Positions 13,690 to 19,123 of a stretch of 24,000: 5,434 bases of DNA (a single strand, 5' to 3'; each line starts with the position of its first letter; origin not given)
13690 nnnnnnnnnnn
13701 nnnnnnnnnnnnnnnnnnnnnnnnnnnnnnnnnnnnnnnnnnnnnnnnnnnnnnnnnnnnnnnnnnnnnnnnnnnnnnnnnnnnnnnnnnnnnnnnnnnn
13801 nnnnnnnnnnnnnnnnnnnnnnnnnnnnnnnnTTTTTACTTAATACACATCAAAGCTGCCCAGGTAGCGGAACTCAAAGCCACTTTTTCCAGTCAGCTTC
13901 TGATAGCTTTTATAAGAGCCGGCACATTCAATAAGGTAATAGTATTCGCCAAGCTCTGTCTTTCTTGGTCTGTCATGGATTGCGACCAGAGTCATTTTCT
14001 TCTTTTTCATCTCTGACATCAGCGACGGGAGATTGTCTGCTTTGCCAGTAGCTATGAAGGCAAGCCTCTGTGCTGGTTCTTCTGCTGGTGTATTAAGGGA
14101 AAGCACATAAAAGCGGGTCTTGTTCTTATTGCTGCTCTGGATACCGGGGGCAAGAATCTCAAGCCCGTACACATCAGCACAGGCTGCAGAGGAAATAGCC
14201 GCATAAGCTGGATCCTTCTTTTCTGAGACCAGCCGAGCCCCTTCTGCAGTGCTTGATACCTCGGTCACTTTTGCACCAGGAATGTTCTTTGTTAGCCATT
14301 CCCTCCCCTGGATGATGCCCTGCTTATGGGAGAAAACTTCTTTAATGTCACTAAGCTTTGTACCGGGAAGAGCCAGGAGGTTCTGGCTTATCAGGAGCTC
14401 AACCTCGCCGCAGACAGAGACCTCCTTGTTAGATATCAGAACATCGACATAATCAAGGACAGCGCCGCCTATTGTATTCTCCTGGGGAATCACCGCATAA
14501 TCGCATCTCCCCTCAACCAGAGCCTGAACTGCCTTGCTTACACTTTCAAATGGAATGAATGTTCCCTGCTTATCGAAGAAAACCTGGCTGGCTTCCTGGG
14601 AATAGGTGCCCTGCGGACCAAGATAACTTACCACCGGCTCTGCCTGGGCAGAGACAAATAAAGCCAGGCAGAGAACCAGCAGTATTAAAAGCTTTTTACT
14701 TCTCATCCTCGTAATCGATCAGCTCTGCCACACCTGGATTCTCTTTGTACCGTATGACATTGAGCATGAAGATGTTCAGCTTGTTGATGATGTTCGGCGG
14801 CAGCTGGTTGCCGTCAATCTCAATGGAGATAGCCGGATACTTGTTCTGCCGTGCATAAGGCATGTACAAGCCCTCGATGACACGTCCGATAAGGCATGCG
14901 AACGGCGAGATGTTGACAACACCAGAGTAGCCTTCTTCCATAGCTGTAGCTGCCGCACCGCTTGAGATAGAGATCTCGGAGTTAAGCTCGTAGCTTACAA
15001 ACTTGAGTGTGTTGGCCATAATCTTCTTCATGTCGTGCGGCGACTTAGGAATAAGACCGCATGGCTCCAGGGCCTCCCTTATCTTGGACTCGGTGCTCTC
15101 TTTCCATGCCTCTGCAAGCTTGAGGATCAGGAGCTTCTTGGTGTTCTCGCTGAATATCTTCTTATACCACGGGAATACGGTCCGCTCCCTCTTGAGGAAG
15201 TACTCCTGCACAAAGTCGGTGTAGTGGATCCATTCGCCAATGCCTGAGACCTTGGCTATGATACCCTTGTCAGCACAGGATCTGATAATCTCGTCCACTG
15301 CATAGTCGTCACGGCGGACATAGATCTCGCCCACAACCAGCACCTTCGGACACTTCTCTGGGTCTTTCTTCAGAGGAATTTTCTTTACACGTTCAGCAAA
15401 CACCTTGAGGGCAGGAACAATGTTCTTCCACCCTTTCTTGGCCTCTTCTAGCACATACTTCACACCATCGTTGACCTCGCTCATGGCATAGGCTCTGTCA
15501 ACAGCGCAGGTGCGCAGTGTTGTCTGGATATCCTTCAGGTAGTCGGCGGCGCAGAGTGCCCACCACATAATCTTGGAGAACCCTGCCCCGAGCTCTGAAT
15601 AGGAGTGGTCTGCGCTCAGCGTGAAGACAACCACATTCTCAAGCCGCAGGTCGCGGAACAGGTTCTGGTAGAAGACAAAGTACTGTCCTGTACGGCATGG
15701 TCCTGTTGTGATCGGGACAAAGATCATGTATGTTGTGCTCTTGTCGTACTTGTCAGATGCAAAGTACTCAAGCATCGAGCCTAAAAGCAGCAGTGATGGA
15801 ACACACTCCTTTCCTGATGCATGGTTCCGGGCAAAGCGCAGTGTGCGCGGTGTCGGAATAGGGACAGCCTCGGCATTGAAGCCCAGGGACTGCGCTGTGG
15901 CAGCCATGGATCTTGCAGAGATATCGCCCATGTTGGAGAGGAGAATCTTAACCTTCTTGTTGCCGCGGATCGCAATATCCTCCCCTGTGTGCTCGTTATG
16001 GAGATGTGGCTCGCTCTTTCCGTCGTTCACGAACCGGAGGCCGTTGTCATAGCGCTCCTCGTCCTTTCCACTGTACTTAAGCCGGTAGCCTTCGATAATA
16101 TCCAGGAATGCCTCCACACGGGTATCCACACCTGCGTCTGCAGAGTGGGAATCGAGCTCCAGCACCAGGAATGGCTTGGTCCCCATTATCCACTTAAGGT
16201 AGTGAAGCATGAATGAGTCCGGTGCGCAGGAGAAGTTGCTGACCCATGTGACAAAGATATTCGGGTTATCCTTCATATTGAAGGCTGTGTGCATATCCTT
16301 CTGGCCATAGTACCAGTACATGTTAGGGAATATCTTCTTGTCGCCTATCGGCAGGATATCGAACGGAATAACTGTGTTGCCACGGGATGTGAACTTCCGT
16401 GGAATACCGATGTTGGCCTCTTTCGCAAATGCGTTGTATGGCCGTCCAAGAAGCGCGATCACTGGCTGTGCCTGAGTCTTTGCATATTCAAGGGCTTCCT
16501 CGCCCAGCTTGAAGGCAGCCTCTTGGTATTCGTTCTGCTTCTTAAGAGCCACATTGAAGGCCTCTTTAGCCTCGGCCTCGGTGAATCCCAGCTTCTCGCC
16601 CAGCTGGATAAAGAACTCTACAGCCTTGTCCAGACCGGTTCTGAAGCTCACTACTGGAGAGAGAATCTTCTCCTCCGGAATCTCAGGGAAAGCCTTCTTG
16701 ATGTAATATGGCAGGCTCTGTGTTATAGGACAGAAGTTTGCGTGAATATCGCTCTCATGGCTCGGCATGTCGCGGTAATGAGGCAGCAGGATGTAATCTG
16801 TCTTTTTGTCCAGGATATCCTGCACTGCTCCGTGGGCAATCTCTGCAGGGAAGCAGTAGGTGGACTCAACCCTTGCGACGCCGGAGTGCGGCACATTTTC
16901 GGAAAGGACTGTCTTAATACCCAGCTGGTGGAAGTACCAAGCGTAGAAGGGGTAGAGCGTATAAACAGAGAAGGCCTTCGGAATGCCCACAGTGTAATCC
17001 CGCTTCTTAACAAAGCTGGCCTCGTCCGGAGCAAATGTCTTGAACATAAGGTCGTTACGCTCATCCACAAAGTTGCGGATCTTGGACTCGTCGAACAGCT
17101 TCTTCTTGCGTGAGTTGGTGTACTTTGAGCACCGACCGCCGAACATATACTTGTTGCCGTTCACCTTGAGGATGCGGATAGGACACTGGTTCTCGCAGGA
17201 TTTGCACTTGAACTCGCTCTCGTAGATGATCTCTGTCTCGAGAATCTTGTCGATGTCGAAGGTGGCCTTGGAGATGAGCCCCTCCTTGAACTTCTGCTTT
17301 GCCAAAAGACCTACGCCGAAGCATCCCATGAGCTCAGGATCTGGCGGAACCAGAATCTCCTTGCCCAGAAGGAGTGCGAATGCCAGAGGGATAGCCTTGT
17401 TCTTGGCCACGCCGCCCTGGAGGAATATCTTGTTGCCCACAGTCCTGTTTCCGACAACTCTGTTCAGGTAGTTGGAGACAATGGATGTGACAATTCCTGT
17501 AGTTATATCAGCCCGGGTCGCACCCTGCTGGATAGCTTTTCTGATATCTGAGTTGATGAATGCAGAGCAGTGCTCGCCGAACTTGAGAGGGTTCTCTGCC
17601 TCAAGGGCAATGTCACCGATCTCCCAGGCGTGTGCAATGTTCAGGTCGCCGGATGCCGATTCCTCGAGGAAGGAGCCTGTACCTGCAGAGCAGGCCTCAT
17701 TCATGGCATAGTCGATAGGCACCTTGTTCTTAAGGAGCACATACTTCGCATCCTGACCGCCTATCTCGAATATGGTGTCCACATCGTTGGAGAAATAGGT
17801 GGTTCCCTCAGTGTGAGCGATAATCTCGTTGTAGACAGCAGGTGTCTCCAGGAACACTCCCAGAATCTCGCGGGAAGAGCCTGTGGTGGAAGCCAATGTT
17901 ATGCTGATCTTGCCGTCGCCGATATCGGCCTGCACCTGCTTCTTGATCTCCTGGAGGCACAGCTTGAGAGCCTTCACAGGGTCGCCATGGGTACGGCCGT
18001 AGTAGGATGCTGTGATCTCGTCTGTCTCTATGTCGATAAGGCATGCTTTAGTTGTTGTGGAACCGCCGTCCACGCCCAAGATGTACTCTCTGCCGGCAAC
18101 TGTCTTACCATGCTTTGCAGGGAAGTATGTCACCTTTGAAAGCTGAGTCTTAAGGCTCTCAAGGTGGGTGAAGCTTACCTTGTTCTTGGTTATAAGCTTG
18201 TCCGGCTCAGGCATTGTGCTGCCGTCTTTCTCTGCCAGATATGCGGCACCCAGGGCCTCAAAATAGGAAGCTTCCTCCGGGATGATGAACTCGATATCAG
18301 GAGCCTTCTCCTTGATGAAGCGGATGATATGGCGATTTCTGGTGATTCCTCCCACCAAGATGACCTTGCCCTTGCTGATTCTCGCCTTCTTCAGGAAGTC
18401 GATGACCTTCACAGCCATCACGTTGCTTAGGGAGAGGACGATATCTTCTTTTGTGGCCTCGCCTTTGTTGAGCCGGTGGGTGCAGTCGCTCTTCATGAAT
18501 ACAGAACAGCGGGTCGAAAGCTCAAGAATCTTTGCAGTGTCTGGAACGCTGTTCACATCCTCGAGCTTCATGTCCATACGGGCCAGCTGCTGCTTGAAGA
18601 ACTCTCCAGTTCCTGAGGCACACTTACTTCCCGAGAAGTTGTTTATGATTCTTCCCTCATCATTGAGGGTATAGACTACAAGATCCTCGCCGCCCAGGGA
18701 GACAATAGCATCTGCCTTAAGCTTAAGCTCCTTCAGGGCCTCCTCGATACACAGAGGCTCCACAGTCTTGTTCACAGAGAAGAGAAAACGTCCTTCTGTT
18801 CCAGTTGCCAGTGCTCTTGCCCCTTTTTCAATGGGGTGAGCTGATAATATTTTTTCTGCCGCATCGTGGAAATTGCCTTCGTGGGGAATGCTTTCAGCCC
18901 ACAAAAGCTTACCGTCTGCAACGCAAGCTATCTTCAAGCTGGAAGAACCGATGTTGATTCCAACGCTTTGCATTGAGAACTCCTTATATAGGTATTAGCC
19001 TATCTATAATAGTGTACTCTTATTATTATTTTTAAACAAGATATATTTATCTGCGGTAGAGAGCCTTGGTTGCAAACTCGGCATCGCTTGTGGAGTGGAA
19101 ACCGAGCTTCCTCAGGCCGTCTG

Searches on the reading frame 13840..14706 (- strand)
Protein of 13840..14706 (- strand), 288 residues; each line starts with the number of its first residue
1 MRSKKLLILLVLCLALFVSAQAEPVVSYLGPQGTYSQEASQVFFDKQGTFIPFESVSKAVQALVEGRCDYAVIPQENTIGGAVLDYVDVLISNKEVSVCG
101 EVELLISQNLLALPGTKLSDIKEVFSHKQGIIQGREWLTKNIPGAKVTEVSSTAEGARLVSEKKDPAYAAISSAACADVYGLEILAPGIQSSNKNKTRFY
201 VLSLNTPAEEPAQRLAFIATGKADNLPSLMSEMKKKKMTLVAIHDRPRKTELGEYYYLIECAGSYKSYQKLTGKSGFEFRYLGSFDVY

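Call 86: search_protein_families(library=pfam, proteins=[window:13840-14706:-], max_evalue=0.00001)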
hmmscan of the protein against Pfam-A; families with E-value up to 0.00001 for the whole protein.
window:13840-14706:- (288 aa): 1 family
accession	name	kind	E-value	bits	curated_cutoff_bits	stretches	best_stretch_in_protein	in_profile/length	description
PF00800.23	PDT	-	1.6e-56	191.5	25.2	1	26-204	1-178/181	Prephenate dehydratase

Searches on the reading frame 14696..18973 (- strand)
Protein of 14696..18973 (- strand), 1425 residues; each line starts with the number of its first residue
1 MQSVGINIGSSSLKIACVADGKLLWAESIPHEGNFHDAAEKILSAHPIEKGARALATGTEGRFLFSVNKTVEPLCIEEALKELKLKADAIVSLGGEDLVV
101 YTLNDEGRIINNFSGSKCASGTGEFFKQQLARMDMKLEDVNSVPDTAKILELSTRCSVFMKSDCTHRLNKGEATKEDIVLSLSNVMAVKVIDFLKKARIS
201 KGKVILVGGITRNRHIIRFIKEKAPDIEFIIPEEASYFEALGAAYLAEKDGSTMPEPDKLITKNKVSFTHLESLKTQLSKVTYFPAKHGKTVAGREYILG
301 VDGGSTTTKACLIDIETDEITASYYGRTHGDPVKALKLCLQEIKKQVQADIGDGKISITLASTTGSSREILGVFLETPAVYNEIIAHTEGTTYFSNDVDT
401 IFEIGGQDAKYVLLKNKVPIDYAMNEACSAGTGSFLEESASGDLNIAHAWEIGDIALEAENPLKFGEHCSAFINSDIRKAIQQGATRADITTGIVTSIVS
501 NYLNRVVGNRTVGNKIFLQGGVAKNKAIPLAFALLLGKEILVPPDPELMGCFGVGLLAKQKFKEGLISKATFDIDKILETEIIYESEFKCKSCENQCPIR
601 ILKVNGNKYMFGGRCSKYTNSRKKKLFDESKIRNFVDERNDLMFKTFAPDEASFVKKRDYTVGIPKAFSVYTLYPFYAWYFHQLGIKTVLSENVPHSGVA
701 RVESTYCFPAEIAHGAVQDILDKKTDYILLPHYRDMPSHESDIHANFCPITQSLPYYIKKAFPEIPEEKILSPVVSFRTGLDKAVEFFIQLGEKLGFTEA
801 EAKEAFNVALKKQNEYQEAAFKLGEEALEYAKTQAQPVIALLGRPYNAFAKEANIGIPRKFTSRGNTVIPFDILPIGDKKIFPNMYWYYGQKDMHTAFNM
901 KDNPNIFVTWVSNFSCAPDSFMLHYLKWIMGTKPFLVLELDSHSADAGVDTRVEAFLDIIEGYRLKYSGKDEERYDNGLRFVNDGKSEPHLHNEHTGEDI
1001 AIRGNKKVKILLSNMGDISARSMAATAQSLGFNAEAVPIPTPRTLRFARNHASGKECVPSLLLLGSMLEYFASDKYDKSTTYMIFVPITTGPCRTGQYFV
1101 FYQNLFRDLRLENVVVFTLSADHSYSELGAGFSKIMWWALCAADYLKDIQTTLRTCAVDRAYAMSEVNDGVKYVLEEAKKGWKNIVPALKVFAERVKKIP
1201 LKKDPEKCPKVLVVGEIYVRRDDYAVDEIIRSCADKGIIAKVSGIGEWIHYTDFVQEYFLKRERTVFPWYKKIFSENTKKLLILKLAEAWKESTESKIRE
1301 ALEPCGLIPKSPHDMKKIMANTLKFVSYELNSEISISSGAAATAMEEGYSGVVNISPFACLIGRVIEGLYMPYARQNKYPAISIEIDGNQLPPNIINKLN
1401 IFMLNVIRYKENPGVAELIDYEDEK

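Call 86: search_protein_families(library=pfam, proteins=[window:14696-18973:-], max_evalue=0.00001)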
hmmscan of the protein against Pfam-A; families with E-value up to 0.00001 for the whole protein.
window:14696-18973:- (1425 aa): 2 families
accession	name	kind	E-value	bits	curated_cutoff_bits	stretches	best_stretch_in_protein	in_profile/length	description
PF09989.15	DUF2229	-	8.7e-53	179.6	29.4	1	661-873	1-217/218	CoA enzyme activase uncharacterised domain (DUF2229)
PF01869.26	BcrAD_BadFG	-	6.2e-51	173.9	31.5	2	299-558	1-271/271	BadF/BadG/BcrA/BcrD ATPase family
